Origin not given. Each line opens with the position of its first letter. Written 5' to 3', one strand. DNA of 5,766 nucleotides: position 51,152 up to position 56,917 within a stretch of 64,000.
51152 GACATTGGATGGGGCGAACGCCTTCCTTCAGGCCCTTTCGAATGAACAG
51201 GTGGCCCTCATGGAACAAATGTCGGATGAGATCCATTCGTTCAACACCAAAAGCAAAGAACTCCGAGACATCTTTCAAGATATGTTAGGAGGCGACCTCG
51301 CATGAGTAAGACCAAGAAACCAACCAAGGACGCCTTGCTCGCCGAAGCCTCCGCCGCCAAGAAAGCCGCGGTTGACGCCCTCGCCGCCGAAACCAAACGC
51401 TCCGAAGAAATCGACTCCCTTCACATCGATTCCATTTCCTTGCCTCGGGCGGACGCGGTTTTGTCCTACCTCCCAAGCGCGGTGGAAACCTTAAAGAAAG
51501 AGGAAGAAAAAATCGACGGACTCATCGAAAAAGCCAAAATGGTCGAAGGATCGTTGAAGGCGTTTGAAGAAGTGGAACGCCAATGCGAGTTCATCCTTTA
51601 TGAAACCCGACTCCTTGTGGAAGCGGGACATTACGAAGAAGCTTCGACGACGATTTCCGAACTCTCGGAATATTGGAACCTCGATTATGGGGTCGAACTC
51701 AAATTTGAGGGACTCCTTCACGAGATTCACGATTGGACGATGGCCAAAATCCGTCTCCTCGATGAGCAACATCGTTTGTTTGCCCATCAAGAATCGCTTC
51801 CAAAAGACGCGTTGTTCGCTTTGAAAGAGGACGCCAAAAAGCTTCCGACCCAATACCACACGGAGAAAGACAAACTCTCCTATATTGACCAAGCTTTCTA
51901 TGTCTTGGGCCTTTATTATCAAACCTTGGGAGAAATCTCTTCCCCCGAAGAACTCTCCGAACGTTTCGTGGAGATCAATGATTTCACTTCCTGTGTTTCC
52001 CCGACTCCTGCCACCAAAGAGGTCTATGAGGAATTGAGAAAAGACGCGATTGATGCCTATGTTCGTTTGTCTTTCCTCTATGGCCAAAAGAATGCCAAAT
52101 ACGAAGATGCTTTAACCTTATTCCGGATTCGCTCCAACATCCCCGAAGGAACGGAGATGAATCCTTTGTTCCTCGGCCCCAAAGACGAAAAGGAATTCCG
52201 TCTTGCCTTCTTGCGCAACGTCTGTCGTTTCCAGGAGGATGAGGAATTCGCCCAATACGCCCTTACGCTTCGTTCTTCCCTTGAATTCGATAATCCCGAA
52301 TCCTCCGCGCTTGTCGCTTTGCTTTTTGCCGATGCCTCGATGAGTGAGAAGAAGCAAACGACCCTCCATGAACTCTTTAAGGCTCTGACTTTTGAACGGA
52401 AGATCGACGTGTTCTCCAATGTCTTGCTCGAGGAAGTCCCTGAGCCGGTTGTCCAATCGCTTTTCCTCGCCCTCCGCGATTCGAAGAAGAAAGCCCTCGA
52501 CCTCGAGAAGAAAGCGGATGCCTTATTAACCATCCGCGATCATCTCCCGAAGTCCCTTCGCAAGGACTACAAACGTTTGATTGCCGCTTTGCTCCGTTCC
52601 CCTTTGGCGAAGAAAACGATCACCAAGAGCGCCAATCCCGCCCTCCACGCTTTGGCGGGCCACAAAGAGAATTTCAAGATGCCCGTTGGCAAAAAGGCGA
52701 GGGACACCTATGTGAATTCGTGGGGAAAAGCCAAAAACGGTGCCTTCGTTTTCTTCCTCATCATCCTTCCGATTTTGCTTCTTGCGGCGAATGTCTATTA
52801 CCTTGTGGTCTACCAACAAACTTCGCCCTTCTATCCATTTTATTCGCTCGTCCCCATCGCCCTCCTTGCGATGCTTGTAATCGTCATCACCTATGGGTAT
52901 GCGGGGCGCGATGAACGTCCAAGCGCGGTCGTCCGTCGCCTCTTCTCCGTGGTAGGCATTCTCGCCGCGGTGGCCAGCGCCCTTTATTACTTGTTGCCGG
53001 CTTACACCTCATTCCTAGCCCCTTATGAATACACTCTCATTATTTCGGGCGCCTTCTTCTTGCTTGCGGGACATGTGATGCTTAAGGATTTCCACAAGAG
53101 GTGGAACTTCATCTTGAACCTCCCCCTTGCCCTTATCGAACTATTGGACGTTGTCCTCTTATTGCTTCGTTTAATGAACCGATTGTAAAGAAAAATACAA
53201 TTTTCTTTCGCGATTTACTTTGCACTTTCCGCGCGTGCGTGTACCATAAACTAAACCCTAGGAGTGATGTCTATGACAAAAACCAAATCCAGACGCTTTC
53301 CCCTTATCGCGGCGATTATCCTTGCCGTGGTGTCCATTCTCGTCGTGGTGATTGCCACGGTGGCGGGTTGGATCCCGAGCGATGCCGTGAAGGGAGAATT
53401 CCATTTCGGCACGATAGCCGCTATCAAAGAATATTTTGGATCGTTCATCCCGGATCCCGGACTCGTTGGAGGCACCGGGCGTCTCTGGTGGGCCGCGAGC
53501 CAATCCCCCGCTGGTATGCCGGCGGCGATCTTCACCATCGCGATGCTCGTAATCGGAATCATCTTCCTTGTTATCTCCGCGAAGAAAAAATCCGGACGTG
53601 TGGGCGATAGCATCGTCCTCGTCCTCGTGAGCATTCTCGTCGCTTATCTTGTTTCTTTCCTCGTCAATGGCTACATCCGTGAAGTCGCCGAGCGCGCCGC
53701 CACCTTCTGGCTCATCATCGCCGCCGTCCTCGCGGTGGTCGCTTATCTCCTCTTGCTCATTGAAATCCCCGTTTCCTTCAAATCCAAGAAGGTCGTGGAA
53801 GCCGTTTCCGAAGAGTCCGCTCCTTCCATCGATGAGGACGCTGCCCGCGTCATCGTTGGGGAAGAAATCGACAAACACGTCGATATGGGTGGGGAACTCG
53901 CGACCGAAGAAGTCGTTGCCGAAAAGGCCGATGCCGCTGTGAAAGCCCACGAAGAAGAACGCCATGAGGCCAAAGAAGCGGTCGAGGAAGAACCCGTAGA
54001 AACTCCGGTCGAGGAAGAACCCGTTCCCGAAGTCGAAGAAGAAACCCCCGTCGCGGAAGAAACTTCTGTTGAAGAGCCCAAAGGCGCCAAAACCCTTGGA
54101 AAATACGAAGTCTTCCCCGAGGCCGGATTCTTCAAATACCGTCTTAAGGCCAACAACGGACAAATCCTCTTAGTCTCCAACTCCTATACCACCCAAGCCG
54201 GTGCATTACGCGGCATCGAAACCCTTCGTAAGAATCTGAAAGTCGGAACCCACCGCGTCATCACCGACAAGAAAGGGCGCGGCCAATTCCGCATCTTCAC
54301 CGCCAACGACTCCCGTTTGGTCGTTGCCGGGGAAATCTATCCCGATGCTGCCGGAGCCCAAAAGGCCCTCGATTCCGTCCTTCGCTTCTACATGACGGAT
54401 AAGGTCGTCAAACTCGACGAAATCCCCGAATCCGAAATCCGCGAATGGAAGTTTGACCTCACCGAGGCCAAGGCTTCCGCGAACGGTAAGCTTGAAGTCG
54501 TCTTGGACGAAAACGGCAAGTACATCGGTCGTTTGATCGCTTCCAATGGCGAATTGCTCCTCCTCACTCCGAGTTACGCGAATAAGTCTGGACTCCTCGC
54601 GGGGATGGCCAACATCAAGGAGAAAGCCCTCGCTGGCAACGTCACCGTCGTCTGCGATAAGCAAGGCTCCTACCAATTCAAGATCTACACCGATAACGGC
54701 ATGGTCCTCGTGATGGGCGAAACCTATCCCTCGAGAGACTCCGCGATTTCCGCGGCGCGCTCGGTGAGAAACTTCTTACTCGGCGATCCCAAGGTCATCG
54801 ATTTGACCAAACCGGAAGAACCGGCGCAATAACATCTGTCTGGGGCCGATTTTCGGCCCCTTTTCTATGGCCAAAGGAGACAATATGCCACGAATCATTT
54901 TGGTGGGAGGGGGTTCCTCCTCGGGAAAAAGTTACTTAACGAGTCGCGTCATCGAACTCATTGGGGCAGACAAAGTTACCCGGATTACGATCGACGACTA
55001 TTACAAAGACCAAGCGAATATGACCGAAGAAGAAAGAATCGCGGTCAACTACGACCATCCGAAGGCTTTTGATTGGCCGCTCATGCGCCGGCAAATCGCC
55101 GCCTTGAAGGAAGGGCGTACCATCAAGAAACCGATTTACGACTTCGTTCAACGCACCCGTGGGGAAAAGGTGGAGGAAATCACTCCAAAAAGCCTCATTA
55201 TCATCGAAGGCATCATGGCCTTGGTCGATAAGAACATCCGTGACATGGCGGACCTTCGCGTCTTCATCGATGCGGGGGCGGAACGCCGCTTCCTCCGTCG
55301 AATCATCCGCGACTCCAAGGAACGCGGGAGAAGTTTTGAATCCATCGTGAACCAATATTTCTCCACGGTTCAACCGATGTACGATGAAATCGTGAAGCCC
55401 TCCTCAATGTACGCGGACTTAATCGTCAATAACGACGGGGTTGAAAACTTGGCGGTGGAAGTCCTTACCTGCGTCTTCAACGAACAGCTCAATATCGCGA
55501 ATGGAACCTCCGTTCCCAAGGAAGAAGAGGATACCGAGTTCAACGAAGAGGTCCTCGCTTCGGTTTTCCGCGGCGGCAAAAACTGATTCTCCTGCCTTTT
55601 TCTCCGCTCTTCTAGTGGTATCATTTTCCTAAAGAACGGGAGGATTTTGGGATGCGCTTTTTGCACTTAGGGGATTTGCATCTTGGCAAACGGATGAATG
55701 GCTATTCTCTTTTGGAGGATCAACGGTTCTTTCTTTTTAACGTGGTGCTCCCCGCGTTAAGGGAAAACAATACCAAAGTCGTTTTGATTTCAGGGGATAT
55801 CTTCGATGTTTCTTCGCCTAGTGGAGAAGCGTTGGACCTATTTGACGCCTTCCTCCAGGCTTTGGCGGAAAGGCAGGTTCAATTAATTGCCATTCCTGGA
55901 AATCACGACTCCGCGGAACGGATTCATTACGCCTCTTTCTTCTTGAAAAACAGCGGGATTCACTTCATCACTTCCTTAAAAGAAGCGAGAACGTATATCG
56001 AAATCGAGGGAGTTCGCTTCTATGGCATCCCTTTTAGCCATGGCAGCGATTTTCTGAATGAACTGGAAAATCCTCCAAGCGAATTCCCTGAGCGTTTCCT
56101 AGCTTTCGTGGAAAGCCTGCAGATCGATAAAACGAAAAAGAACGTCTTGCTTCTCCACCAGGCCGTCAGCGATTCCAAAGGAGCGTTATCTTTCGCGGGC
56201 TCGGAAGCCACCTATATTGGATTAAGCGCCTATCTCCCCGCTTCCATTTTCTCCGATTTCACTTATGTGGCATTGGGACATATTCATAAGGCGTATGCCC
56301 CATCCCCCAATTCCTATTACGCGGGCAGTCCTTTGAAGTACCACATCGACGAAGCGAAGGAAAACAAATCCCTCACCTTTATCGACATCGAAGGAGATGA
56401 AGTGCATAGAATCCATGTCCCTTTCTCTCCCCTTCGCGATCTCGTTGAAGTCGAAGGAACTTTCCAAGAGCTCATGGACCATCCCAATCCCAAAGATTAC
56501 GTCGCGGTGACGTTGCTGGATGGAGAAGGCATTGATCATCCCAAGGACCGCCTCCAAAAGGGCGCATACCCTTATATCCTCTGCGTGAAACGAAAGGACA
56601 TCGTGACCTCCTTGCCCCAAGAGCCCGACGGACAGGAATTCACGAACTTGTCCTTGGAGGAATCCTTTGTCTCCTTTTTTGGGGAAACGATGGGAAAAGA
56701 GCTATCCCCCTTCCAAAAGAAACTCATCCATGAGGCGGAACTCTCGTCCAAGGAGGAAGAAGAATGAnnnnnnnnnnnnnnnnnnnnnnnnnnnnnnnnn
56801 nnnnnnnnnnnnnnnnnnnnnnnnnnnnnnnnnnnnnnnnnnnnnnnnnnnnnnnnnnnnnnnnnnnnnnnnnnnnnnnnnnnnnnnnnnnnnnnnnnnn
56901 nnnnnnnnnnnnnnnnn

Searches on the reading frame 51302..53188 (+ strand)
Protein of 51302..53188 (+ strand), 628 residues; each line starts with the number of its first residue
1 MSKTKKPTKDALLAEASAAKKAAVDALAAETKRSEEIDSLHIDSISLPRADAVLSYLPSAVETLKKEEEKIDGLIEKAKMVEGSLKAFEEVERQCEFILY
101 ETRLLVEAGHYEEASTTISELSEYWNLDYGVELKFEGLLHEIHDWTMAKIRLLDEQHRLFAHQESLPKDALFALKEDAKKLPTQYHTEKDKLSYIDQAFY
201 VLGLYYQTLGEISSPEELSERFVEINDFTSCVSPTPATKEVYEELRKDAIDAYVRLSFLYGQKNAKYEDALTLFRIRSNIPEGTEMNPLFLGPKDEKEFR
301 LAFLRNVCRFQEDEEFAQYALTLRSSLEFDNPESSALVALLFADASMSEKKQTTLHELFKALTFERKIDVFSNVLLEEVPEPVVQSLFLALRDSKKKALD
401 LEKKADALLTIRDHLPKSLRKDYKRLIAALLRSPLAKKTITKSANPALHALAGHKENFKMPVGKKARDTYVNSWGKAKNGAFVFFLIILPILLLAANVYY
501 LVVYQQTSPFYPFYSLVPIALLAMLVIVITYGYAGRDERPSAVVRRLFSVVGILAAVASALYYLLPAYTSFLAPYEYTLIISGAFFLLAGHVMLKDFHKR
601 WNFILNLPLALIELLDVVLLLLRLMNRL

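Call 7: search_protein_families(library=pfam, proteins=[window:51302-53188:+], max_evalue=0.001)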
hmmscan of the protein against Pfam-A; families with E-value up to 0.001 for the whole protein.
window:51302-53188:+ (628 aa): 0 families

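Call 22: search_protein_families(library=pfam, proteins=[window:51302-53188:+], max_evalue=1)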
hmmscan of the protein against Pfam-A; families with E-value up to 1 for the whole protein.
window:51302-53188:+ (628 aa): 5 families
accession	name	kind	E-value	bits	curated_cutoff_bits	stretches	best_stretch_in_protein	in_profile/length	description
PF20990.2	DUF2207_C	-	0.014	15.6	33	1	396-531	41-164/247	Predicted membrane protein (DUF2207) C-terminal domain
PF15975.10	Flot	-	0.13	12.8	27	1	11-73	10-70/124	Flotillin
PF01757.29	Acyl_transf_3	-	0.16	11.4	31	1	481-605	149-272/326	Acyltransferase domain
PF03348.21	Serinc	-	0.25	10.7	24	1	557-602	122-165/434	Serine incorporator (Serinc)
PF10277.15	Frag1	-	0.34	10.9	30.3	1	506-588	151-211/220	Frag1/DRAM/Sfk1 family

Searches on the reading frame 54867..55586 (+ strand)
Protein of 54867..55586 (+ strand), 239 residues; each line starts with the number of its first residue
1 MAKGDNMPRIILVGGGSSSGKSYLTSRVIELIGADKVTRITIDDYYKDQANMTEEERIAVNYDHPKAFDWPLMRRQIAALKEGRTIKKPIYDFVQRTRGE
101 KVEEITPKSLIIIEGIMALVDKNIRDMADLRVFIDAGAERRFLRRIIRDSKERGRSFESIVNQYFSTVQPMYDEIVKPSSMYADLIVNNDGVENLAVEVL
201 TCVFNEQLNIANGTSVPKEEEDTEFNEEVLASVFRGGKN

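Call 7: search_protein_families(library=pfam, proteins=[window:54867-55586:+], max_evalue=0.001)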
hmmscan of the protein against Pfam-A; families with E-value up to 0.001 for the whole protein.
window:54867-55586:+ (239 aa): 2 families
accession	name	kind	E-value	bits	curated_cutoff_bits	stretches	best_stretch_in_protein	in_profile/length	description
PF00485.24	PRK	-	9.3e-41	140.2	22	1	10-189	1-189/196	Phosphoribulokinase / Uridine kinase family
PF06414.18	Zeta_toxin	-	0.00041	20.3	22.3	0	6-47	14-56/199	Zeta toxin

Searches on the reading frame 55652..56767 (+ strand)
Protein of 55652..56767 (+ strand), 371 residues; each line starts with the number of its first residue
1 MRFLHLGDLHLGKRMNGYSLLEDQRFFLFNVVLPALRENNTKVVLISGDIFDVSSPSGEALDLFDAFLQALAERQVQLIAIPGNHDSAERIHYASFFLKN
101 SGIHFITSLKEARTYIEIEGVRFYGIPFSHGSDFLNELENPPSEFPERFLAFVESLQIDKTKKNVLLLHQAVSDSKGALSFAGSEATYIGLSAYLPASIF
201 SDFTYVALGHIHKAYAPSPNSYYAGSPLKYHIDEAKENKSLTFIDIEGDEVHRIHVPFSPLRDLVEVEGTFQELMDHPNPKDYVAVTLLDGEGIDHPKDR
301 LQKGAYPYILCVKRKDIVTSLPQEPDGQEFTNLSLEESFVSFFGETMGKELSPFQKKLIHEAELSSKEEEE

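Call 22: search_protein_families(library=pfam, proteins=[window:55652-56767:+], max_evalue=1)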
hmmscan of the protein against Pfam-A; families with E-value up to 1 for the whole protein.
window:55652-56767:+ (371 aa): 4 families
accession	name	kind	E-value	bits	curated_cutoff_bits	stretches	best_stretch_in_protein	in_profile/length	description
PF00149.33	Metallophos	-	9.7e-16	59.2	21.5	1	1-213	1-190/191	Calcineurin-like phosphoesterase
PF12320.13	SbcD_C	-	3.3e-08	34.3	24.4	1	260-343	1-90/94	Type 5 capsule protein repressor C-terminal domain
PF12850.12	Metallophos_2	-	6.9e-05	23.3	27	1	1-138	1-60/154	Calcineurin-like phosphoesterase superfamily domain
PF14582.11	Metallophos_3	-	0.034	13.9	28.2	1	58-111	72-125/259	Metallophosphoesterase, calcineurin superfamily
